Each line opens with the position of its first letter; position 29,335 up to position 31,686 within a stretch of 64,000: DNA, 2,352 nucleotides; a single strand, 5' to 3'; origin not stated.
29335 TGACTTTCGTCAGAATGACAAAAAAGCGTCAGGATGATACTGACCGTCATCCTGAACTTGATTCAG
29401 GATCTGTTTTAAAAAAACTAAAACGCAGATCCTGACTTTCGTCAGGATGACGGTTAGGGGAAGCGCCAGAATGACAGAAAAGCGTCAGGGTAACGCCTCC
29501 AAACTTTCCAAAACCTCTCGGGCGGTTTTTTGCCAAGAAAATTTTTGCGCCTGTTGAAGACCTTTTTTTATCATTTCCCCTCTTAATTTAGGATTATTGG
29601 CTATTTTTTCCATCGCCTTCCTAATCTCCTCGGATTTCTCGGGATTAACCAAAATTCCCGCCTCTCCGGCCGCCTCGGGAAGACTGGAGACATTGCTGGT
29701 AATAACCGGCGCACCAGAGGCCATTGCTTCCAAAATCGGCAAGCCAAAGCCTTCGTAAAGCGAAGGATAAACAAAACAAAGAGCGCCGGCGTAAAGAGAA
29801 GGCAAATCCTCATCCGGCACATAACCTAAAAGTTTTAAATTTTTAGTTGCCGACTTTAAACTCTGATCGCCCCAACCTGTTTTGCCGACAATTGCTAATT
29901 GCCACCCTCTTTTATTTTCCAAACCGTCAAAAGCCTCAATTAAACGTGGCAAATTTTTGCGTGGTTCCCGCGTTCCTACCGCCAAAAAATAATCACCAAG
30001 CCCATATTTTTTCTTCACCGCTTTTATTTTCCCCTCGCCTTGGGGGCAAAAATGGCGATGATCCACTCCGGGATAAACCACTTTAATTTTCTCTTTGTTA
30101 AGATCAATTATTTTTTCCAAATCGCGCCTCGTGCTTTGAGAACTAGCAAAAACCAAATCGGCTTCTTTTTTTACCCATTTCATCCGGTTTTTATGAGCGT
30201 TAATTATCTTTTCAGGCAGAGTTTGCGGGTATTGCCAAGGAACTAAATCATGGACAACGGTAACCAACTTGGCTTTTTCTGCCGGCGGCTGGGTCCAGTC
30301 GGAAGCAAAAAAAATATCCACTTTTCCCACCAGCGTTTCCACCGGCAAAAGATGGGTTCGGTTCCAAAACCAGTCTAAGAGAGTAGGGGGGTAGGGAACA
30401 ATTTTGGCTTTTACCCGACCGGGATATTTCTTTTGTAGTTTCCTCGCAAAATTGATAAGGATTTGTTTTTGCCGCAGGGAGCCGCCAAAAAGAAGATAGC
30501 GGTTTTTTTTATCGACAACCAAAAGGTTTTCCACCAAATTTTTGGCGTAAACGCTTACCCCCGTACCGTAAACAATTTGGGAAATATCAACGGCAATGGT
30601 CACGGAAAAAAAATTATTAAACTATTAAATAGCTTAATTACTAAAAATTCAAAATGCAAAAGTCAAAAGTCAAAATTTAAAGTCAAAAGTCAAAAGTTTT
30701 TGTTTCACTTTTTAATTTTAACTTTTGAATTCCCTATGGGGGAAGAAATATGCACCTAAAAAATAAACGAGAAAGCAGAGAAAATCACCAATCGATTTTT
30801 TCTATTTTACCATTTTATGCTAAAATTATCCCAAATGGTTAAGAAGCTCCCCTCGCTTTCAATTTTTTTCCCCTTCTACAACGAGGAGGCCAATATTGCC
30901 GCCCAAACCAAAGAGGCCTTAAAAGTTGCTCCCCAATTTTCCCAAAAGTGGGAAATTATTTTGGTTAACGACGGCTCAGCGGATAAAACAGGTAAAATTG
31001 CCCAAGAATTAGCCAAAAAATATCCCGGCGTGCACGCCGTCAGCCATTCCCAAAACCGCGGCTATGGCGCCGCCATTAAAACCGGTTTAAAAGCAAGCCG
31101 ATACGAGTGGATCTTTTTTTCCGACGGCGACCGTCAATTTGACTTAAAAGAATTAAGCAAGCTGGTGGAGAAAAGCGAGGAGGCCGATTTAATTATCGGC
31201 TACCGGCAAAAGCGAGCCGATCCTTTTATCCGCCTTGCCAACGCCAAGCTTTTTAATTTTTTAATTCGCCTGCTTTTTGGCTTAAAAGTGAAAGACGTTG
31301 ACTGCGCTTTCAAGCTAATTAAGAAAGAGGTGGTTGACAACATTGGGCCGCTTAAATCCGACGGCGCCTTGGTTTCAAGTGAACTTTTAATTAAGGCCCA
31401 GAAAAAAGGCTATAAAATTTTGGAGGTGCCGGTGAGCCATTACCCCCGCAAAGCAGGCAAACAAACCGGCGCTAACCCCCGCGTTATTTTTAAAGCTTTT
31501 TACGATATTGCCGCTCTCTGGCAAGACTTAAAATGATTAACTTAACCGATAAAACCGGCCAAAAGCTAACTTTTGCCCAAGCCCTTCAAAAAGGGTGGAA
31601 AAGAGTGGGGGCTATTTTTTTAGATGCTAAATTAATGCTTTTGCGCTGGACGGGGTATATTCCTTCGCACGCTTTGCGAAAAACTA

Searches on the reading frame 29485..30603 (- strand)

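Call 64: search_protein_families(library=pfam, proteins=[window:29485-30603:-], max_evalue=0.001)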
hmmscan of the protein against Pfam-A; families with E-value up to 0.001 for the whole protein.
window:29485-30603:- (372 aa): 5 families
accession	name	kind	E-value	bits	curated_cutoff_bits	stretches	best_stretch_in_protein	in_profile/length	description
PF00534.26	Glycos_transf_1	-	1.5e-33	116.2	26.4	1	194-349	6-170/172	Glycosyl transferases group 1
PF13692.12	Glyco_trans_1_4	-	4.9e-29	101.8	27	1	205-337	3-142/142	Glycosyl transferases group 1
PF13524.12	Glyco_trans_1_2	-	1.1e-11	45.3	25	1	225-365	6-143/144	Glycosyl transferase-like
PF13439.12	Glyco_transf_4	-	4.4e-11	43.5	28.5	1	65-182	41-168/170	Glycosyltransferase Family 4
PF20706.3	GT4-conflict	-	2.3e-06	27.3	26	1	256-363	263-384/385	Family 4 Glycosyltransferase in conflict systems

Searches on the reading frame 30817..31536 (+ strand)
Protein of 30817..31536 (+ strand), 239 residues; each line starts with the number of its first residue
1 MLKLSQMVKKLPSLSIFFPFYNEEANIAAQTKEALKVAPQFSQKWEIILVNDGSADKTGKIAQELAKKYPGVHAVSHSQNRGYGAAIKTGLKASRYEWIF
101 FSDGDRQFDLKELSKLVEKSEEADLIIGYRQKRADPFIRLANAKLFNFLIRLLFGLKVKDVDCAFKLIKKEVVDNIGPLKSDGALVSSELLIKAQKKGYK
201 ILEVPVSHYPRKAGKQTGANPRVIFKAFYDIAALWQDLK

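Call 64: search_protein_families(library=pfam, proteins=[window:30817-31536:+], max_evalue=0.001)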
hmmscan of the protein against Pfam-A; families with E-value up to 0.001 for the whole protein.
window:30817-31536:+ (239 aa): 3 families
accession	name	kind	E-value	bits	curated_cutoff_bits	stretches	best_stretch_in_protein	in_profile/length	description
PF00535.33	Glycos_transf_2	-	2.6e-30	106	23.3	1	15-176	1-167/168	Glycosyl transferase family 2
PF10111.15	Glyco_tranf_2_2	-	2e-05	24.7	27.3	1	15-117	1-103/276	Glycosyltransferase like family 2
PF13641.12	Glyco_tranf_2_3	-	6.9e-05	23.4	27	1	12-106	1-97/230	Glycosyltransferase like family 2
